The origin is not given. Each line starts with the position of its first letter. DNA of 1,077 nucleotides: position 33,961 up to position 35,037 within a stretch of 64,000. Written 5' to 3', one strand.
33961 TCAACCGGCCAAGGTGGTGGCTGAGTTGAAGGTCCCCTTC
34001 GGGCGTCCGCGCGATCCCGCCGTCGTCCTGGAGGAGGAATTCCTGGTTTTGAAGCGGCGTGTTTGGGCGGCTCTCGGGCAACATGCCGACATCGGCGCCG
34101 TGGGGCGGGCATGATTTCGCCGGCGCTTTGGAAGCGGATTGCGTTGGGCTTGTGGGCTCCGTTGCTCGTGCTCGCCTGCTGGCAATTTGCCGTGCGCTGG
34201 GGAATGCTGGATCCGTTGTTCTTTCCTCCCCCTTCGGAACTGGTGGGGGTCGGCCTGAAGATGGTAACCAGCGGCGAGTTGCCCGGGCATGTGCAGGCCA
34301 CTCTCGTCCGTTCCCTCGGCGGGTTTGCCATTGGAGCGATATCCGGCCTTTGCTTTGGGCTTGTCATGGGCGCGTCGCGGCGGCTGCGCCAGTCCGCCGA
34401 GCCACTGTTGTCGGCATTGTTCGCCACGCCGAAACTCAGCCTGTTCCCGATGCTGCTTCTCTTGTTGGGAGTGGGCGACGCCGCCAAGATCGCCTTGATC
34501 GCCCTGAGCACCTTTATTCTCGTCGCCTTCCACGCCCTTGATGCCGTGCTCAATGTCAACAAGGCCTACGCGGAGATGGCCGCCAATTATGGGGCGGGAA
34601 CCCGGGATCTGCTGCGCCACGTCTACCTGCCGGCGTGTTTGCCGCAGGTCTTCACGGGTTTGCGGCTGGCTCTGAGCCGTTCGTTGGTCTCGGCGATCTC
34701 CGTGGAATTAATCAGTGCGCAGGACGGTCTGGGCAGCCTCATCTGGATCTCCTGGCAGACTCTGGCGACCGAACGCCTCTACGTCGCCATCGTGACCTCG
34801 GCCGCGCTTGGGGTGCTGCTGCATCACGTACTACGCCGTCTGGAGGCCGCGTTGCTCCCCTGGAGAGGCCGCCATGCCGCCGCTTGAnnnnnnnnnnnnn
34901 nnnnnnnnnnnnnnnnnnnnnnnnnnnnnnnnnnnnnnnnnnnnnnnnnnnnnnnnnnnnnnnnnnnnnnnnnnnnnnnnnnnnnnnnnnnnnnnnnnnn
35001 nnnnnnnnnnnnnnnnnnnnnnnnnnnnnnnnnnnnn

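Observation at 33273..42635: Seven start/stop-coupled genes joining an ABC importer, an adenylating enzyme, an outer-membrane barrel, a CE4 deacetylase and a GT4 transferase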

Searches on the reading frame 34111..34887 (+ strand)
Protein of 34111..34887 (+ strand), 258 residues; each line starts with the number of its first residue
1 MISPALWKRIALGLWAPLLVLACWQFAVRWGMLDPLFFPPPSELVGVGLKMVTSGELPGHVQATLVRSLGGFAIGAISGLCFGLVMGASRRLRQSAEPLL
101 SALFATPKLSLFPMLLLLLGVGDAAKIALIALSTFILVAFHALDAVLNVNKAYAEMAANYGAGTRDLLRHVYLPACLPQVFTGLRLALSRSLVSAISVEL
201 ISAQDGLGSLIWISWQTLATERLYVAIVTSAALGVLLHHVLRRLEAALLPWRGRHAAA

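Call 4: search_protein_families(library=pfam, proteins=[window:34111-34887:+], max_evalue=0.01)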
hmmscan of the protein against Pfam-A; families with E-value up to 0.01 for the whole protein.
window:34111-34887:+ (258 aa): 2 families
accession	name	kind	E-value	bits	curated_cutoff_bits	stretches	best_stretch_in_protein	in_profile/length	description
PF00528.27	BPD_transp_1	-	2.8e-21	76.5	26.4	1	79-246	1-180/184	Binding-protein-dependent transport system inner membrane component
PF20712.2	CyanoTRADDas_TM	-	0.0089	16.6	24.3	1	45-91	26-67/68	Cyanobacterial TRADD-N associated 2-Transmembrane domain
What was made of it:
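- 34111..34887 (+): ABC importer permease (type I, BPD_transp_1); ATGA overlap with the ATPase gene. BPD_transp_1 2.8e-21 (call 4).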

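Call 6: search_protein_families(library=ncbifam, proteins=[window:34111-34887:+], max_evalue=0.01)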
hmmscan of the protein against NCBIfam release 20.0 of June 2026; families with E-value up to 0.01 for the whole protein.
window:34111-34887:+ (258 aa): 12 families
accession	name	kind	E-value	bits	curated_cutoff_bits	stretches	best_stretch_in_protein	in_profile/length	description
NF040733.1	ABC_perm_U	equivalog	1.7e-36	126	295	1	18-252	16-249/251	ABC transporter permease subunit SaoP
NF008470.0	PRK11365.1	equivalog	4.7e-34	118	347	1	14-252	15-253/263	aliphatic sulfonate ABC transporter permease SsuC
NF007545.0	PRK10160.1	equivalog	2.1e-28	99.5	342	1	8-254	22-273/275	taurine ABC transporter permease TauC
TIGR01183.1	ntrB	equivalog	2.7e-22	79.4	209.05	1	60-240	18-198/202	nitrate ABC transporter permease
TIGR03416.1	ABC_choXWV_perm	equivalog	1.2e-09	38.1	363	1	45-223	72-249/267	choline ABC transporter permease subunit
NF008196.0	PRK10952.1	equivalog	7.5e-09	34.8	439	1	64-245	149-325/356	glycine betaine/L-proline ABC transporter permease ProW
TIGR01581.1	Mo_ABC_porter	hypoth_equivalog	6.3e-06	25.8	210.3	1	129-192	106-172/225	ABC transporter permease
TIGR02139.1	permease_CysT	equivalog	1.9e-05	24.4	246.1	1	141-204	149-213/265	sulfate ABC transporter permease subunit CysT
TIGR02138.1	phosphate_pstC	equivalog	0.0003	19.9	196.45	1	138-209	167-237/296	phosphate ABC transporter permease subunit PstC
TIGR02141.1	modB_ABC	equivalog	0.0005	19.8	182.6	1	127-192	85-149/208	molybdate ABC transporter permease subunit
TIGR00969.1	3a0106s02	subfamily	0.00086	18.8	240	1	146-204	166-224/272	sulfate ABC transporter permease subunit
TIGR00974.1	3a0107s02c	equivalog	0.0092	15.1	193.45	0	123-190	127-196/272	phosphate ABC transporter permease PstA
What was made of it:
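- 34111..34887 (+): SaoP/SsuC/TauC-like, below cut-offs (call 6).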
